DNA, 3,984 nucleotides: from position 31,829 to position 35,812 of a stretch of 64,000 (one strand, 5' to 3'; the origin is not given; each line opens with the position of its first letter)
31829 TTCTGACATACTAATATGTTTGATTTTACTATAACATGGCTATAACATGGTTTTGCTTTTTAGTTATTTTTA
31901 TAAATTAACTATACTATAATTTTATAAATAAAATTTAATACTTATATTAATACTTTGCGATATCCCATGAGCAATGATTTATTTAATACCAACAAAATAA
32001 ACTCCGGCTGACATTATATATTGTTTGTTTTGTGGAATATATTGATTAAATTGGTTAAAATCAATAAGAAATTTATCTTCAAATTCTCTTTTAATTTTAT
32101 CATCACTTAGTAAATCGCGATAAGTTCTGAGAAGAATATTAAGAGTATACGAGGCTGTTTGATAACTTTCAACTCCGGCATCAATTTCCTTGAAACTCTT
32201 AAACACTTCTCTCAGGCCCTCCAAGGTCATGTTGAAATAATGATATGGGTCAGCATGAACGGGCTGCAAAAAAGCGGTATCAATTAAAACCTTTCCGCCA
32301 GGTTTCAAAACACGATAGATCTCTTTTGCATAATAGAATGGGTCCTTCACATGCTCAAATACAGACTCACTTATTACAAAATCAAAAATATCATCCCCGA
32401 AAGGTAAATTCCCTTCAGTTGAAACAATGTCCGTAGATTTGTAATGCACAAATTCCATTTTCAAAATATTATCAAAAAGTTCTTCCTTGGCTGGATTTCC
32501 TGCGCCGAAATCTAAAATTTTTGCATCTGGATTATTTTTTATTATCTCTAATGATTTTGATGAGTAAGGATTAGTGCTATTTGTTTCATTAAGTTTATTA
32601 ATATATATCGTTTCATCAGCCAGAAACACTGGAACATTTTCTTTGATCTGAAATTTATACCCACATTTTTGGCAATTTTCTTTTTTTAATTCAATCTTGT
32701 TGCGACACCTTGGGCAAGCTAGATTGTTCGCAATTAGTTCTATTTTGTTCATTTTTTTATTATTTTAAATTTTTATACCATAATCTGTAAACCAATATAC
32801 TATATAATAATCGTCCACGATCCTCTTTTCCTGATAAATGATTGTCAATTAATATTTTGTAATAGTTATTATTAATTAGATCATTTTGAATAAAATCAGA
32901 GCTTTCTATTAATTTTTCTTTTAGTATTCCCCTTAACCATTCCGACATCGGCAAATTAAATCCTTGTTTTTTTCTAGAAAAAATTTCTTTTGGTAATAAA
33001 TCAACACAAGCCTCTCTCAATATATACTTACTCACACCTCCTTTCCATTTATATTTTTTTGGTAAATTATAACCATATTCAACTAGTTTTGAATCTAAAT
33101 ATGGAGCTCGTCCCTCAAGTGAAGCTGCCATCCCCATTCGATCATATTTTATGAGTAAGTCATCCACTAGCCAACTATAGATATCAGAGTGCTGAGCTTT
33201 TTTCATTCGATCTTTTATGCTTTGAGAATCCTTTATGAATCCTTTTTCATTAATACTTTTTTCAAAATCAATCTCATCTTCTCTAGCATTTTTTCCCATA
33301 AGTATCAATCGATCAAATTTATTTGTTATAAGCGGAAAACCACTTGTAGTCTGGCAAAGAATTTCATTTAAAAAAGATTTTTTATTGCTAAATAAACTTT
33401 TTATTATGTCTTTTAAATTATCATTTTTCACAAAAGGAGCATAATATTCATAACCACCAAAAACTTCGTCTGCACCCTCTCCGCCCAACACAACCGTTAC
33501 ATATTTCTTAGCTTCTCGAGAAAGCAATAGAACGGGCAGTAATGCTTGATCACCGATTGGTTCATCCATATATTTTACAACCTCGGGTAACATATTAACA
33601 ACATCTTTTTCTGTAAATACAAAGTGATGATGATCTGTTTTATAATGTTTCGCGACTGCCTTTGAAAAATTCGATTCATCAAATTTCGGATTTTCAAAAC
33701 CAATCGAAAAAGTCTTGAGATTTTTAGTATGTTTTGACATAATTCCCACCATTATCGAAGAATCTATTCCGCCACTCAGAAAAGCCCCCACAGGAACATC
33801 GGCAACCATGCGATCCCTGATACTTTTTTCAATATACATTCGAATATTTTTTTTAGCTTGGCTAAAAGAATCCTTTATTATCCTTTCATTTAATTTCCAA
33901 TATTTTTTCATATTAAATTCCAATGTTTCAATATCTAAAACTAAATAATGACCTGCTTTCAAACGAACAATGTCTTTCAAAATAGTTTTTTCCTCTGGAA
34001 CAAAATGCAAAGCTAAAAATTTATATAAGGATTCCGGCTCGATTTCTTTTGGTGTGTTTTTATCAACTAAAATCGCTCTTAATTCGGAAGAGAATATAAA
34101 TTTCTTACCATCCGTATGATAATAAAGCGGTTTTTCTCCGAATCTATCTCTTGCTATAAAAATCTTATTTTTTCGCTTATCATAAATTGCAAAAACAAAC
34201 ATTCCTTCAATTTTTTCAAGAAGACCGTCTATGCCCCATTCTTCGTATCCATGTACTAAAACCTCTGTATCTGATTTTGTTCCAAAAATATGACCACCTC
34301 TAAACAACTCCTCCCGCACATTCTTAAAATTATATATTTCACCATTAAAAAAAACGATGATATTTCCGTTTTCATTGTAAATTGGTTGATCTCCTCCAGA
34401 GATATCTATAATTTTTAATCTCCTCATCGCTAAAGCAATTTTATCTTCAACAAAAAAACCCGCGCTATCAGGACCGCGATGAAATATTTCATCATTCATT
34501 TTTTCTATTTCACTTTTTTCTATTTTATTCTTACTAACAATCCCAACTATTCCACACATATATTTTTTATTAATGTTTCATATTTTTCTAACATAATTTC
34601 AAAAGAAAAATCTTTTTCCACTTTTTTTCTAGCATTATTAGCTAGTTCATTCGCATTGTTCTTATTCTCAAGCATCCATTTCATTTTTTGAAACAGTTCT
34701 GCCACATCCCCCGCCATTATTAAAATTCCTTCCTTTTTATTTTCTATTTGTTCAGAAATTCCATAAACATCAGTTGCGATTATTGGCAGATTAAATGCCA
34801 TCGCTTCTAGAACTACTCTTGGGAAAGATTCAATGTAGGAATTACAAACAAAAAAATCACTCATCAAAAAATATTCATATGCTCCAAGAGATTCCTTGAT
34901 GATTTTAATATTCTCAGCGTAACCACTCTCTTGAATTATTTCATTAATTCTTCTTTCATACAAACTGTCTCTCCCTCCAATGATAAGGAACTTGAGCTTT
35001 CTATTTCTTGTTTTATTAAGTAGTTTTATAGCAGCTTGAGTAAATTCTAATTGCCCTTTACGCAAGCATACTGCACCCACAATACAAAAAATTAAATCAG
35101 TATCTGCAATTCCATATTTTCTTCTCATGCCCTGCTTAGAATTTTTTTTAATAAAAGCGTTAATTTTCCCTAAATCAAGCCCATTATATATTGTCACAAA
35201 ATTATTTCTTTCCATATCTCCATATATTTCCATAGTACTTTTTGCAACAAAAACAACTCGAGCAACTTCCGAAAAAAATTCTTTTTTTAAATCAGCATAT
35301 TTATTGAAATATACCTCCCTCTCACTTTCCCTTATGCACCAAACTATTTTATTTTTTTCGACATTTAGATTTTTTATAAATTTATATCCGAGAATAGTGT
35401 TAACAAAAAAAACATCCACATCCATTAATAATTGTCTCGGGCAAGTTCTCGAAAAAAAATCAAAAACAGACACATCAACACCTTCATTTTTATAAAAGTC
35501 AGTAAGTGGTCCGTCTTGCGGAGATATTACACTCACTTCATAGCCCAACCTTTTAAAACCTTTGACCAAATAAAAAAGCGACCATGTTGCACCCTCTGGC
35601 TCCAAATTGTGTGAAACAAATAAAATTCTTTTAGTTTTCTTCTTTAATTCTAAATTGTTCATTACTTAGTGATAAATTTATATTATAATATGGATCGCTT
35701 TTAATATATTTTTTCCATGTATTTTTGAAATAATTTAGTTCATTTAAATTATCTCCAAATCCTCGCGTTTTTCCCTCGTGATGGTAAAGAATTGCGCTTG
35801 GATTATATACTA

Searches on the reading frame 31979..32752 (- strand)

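Call 26: search_protein_families(library=pfam, proteins=[window:31979-32752:-], max_evalue=0.001)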
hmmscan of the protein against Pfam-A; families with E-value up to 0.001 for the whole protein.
window:31979-32752:- (257 aa): 6 families
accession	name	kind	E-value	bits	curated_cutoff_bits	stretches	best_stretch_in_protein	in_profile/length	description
PF08241.18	Methyltransf_11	-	3e-12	47.5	21.2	1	113-157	51-95/95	Methyltransferase domain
PF13489.12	Methyltransf_23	-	8.1e-10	39.1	27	1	72-165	19-123/164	Methyltransferase domain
PF13847.12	Methyltransf_31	-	3.1e-07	30.6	27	1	114-161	67-113/145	Methyltransferase domain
PF08242.18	Methyltransf_12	-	7.3e-06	27.1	30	1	97-154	46-97/98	Methyltransferase domain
PF13649.12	Methyltransf_25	-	7.7e-06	27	27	1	114-153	56-97/97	Methyltransferase domain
PF01209.24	Ubie_methyltran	-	0.00015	21.7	20.1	1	110-157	104-151/233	ubiE/COQ5 methyltransferase family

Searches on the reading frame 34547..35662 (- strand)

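Call 26: search_protein_families(library=pfam, proteins=[window:34547-35662:-], max_evalue=0.001)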
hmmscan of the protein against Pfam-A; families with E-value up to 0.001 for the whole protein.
window:34547-35662:- (371 aa): 6 families
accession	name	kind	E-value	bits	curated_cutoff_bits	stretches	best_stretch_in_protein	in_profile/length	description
PF00534.26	Glycos_transf_1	-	1.2e-31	110.1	26.4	1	179-346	5-171/172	Glycosyl transferases group 1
PF13692.12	Glyco_trans_1_4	-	1.5e-23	84.1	27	1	192-333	4-142/142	Glycosyl transferases group 1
PF16994.11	Glyco_trans_4_5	-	5.3e-10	39.7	26.6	1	9-147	1-137/172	Glycosyl-transferase family 4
PF13439.12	Glyco_transf_4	-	1.2e-05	25.8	28.5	0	24-72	3-51/170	Glycosyltransferase Family 4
PF13524.12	Glyco_trans_1_2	-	5.4e-05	23.6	25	1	277-355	60-136/144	Glycosyl transferase-like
PF20706.3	GT4-conflict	-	0.0007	19.1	26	0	202-353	212-377/385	Family 4 Glycosyltransferase in conflict systems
